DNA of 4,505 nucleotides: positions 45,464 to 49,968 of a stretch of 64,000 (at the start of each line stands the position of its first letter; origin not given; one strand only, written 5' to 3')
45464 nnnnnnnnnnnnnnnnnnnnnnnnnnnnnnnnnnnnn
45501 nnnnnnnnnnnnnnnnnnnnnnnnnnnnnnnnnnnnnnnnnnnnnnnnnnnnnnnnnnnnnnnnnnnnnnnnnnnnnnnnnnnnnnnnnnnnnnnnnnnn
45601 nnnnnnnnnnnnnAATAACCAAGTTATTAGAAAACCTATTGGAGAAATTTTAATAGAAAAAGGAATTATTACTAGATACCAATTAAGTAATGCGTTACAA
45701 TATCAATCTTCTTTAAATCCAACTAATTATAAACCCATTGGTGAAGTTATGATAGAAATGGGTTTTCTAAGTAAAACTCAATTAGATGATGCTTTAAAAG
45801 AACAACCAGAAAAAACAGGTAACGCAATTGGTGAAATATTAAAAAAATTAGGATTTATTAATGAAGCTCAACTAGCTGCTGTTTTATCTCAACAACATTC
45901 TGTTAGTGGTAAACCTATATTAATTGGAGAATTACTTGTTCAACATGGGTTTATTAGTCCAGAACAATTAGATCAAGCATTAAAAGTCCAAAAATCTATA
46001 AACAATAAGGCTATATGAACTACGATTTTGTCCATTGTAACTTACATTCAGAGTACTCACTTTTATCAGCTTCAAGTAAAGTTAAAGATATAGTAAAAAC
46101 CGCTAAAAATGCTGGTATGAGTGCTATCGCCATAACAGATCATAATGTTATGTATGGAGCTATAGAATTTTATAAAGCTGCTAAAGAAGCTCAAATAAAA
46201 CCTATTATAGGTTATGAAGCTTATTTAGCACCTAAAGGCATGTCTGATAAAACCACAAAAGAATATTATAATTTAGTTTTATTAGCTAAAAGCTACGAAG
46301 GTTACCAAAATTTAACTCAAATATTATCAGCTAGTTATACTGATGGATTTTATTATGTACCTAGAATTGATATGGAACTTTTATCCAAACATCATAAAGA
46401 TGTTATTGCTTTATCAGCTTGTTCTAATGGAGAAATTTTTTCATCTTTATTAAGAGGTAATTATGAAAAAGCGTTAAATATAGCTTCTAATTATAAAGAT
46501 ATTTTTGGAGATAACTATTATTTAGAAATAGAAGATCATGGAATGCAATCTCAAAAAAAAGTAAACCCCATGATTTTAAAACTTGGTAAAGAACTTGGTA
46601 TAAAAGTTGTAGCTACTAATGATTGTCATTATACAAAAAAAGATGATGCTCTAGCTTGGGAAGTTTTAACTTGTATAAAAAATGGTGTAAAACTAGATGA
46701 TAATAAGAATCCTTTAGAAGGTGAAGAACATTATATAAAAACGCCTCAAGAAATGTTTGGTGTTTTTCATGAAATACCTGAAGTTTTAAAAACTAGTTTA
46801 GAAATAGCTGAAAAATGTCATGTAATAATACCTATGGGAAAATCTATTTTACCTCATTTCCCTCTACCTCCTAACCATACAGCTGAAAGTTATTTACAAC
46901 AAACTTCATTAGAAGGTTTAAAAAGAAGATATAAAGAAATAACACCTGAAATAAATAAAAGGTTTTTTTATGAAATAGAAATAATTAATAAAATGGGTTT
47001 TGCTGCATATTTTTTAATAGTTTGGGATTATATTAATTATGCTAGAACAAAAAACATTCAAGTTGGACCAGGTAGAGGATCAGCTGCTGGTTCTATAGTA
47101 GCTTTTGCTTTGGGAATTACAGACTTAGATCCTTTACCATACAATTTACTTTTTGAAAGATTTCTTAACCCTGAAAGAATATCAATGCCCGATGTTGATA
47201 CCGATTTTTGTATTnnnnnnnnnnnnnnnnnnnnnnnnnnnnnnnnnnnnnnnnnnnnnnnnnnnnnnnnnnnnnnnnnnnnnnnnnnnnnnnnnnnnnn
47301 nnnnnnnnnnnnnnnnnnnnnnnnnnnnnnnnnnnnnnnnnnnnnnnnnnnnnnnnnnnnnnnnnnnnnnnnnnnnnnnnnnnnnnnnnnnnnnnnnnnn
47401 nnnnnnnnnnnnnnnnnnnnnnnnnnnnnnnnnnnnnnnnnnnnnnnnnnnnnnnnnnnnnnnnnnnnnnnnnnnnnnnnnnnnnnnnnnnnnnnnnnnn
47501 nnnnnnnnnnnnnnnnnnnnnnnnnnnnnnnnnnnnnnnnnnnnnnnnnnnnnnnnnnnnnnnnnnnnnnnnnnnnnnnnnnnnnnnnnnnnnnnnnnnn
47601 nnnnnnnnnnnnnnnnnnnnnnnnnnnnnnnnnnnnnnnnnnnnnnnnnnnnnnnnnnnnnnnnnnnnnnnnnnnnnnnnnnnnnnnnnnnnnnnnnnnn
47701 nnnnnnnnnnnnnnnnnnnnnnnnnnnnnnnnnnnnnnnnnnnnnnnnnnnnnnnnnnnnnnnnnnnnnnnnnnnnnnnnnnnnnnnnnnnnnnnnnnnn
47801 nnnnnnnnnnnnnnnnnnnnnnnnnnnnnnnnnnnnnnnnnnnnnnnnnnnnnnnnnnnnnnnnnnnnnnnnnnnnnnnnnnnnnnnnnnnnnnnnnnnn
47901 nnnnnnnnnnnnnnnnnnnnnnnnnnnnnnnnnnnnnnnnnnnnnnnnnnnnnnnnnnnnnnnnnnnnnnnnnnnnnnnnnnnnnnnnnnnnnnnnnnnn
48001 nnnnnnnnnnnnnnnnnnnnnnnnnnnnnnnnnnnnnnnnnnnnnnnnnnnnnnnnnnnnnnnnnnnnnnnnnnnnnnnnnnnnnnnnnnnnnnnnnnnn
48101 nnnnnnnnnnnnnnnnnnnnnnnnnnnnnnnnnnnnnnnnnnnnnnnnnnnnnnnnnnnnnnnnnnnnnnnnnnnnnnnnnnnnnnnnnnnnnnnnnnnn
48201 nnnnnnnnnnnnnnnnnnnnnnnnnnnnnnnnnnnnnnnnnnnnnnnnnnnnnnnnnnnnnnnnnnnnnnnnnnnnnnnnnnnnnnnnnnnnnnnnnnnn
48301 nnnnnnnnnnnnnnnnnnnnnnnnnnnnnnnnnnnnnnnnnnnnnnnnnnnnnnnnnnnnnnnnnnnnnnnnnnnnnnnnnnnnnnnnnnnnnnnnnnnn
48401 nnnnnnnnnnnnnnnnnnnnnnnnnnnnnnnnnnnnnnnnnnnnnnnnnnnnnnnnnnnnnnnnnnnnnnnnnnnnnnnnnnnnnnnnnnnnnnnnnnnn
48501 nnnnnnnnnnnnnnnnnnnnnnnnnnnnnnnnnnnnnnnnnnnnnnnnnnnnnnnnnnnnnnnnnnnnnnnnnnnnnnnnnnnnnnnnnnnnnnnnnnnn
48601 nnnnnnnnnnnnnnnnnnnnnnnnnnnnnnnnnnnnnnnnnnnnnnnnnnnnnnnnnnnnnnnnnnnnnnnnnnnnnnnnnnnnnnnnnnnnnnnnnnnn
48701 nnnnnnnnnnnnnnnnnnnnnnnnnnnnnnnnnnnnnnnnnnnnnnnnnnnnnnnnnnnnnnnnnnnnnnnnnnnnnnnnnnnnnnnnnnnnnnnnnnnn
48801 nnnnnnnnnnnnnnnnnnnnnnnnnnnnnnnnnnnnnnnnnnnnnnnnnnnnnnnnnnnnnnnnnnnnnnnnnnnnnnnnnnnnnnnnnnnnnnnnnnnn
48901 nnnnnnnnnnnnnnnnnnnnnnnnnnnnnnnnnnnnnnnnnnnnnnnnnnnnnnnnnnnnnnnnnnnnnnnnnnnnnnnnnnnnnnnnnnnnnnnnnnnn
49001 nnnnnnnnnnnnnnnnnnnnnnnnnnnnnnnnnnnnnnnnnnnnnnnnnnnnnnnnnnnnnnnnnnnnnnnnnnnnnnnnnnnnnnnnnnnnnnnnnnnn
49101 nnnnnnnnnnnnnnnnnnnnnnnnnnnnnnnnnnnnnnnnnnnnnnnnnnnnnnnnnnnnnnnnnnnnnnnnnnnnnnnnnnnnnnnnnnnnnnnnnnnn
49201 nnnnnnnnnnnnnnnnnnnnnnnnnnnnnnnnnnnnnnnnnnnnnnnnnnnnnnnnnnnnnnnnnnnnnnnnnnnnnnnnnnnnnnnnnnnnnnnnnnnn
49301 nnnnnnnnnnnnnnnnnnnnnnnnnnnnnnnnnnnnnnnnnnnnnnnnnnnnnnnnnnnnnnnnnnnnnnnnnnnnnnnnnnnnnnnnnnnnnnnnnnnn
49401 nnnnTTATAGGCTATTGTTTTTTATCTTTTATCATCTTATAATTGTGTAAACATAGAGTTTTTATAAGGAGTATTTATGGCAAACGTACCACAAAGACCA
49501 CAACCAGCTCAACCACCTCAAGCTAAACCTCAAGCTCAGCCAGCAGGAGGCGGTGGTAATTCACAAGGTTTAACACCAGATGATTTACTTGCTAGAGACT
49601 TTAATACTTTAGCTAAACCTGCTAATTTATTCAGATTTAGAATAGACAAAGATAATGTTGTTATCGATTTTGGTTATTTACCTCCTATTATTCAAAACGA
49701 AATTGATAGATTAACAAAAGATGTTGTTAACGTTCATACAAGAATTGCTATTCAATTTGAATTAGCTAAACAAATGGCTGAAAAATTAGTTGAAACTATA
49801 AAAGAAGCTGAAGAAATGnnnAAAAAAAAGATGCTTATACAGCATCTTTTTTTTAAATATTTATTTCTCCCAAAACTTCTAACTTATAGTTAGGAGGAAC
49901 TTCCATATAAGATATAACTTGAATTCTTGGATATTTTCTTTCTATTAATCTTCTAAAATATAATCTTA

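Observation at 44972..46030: Tandem MshEN (c-di-GMP-binding) repeat protein translationally coupled to dnaE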

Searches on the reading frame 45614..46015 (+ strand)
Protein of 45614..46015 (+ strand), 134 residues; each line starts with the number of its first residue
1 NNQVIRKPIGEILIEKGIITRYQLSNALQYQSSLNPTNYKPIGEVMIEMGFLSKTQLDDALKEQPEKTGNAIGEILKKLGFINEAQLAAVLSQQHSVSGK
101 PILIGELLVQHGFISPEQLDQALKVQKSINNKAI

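Call 72: predict_structure(alignment_id=A3)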
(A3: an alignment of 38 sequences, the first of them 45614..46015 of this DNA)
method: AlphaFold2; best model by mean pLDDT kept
length: 134 residues; sequences in the alignment: 38
mean_pLDDT: 78.1   pTM: 0.46
mean pLDDT of the five models: 78.1, 76.9, 76.1, 73.1, 73.0
residues with pLDDT >= 90: 22; 70-90: 82; 50-70: 20; < 50: 10
segments of 3 or more residues with pLDDT < 50: 1-4
pLDDT, mean of each block of 10 residues (from residue 1): 58 88 92 84 90 89 63 80 80 60 77 86 80 54
secondary structure, 60 per line:
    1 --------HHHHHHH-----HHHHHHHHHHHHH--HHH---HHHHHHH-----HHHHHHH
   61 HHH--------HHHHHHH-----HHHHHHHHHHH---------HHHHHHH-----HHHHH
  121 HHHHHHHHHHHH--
elements in order: H9-15 H21-33 H42-48 H54-63 H72-78 H84-94 H104-110 H116-132

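Call 74: fold_search(model_id=the predicted structure, library=pdb)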
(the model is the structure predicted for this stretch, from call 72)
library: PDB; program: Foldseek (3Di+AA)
matches with E <= 10: 48; with E <= 0.001: 0
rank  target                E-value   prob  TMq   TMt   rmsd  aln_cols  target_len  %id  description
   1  5htl_B                2.6e-02  1.00  0.40  0.39   6.2        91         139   26  Structure of MshE with cdg (released 2016-10-05)
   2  5htl_A                2.6e-02  1.00  0.40  0.38   6.4        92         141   26  Structure of MshE with cdg (released 2016-10-05)
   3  8pfa_A                3.1e-01  0.97  0.37  0.36   7.0        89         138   25  X-ray structure of the Thermus thermophilus K167R mutant of the PilF-GSPIIB domain in the c-di-GMP bound state (released 2024-06-26)
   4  9glg_A                4.1e-01  0.97  0.38  0.36   6.3        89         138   24  X-ray structure of the Thermus thermophilus Q218E mutant of the PilF-GSPIIB domain in the c-di-GMP bound state (released 2025-06-25)
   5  7lkm_B                4.4e-01  0.57  0.36  0.33  11.7       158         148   11  The PilB(N-terminal_P70S mutant)-PilZ complex of the Type IV pilus from Xanthomonas citri (released 2021-08-11)
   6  8pdk_A                5.5e-01  0.92  0.38  0.36   7.0        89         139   25  X-ray structure of the Thermus thermophilus PilF-GSPIIB domain in the c-di-GMP bound state (released 2024-06-26)
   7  9gl5_A                6.9e-01  1.00  0.37  0.36   1.8        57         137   30  X-ray structure of the Thermus thermophilus Q190E mutant of the PilF-GSPIIB domain in the c-di-GMP bound state (released 2025-06-25)
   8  1lm5_A                1.0e+00  0.13  0.24  0.20  10.8       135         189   18  Structures of two intermediate filament-binding fragments of desmoplakin reveal a unique repeat motif structure (released 2002-07-31)
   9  4qmd_A                1.1e+00  0.12  0.25  0.19  11.2       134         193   14  Crystal structure of human envoplakin plakin repeat domain (released 2015-07-29)
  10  6ejf_G                1.3e+00  0.92  0.35  0.32   2.2        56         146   34  Thermus thermophilus PilF ATPase (apoprotein form) (released 2018-08-01)
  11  8pfa_B                1.3e+00  0.72  0.37  0.37   7.0        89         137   25  X-ray structure of the Thermus thermophilus K167R mutant of the PilF-GSPIIB domain in the c-di-GMP bound state (released 2024-06-26)
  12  7lkm_A                1.4e+00  0.28  0.36  0.32  11.6       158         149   11  The PilB(N-terminal_P70S mutant)-PilZ complex of the Type IV pilus from Xanthomonas citri (released 2021-08-11)
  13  8pkz_MODEL_1_A        1.5e+00  0.96  0.37  0.34   1.8        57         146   33  NMR solution structure of PilF-GSPIIB in the c-di-GMP bound state (released 2024-07-10)
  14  7lkn_A                1.7e+00  0.25  0.36  0.33  11.5       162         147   12  The PilB(N-terminal_P70S mutant)-PilZ complex (SeMet) (released 2021-08-11)
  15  7lko_A                1.7e+00  0.25  0.36  0.33  11.6       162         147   12  The PilB(N-terminal)-PilZ complex of the Type IV pilus from Xanthomonas citri (2.9 A) (released 2021-08-11)
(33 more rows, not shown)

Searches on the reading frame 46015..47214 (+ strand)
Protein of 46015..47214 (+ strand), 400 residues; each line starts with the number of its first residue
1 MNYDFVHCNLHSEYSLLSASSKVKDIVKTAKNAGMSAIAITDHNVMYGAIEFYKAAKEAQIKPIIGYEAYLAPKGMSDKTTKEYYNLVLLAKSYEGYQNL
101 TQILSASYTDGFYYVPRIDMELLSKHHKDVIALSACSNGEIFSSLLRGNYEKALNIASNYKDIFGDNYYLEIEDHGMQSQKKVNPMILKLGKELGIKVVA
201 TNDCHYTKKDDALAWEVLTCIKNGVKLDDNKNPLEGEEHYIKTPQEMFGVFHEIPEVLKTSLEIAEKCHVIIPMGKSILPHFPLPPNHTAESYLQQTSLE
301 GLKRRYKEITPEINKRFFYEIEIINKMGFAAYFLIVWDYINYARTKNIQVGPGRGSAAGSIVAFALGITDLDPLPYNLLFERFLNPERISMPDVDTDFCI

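Call 30: find_related_loci(query=window:46015-47214:+, collection=metagenome_contigs, flank=5000)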
Query window:46015-47214:+ (400 aa) in metagenome_contigs; peptide patterns used: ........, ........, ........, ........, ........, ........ (x = any residue, [..] = any of these).
600 stretches matched a pattern (row limit reached: there are more); 544 encode a relative of the query (tblastn E <= 1e-3); the best 80 are kept; 80 distinct loci.
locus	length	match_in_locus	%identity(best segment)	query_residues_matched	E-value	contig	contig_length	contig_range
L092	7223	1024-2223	80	1-400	0e+0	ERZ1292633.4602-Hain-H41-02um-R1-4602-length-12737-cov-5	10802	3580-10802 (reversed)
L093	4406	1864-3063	65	1-400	0e+0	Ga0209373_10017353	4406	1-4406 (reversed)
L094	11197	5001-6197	53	5-399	2e-144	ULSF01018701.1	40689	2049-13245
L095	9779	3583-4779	53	5-399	1e-142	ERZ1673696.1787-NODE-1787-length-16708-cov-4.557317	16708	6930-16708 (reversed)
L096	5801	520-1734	52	1-399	2e-143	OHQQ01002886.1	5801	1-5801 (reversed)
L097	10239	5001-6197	53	5-399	3e-142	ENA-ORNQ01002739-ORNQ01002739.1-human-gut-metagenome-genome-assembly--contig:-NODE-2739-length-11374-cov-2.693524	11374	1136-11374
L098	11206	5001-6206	52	4-399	5e-141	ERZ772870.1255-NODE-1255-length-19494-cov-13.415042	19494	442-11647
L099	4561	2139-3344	52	4-399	2e-143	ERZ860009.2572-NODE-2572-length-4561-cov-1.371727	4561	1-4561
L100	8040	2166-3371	52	4-399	4e-141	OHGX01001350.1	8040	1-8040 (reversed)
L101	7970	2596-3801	52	4-399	5e-141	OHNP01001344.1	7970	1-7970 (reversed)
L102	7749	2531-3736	52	4-399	5e-141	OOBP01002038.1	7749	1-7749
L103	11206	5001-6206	52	4-399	6e-141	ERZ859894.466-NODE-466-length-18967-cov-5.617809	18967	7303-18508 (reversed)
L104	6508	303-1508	52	4-399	1e-140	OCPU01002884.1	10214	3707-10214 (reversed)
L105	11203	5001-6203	52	5-399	2e-139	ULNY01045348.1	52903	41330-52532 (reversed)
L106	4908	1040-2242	52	5-399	3e-141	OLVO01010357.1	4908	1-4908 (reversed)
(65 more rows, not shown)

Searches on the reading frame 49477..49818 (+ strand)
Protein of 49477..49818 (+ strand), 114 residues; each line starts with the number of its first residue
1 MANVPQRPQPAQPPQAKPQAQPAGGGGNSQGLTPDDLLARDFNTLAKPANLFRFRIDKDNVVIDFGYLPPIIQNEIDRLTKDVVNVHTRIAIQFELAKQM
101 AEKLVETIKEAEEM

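Call 15: search_protein_families(library=pfam, proteins=[window:49477-49818:+], max_evalue=0.001)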
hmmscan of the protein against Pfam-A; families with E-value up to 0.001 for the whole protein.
window:49477-49818:+ (114 aa): 0 families
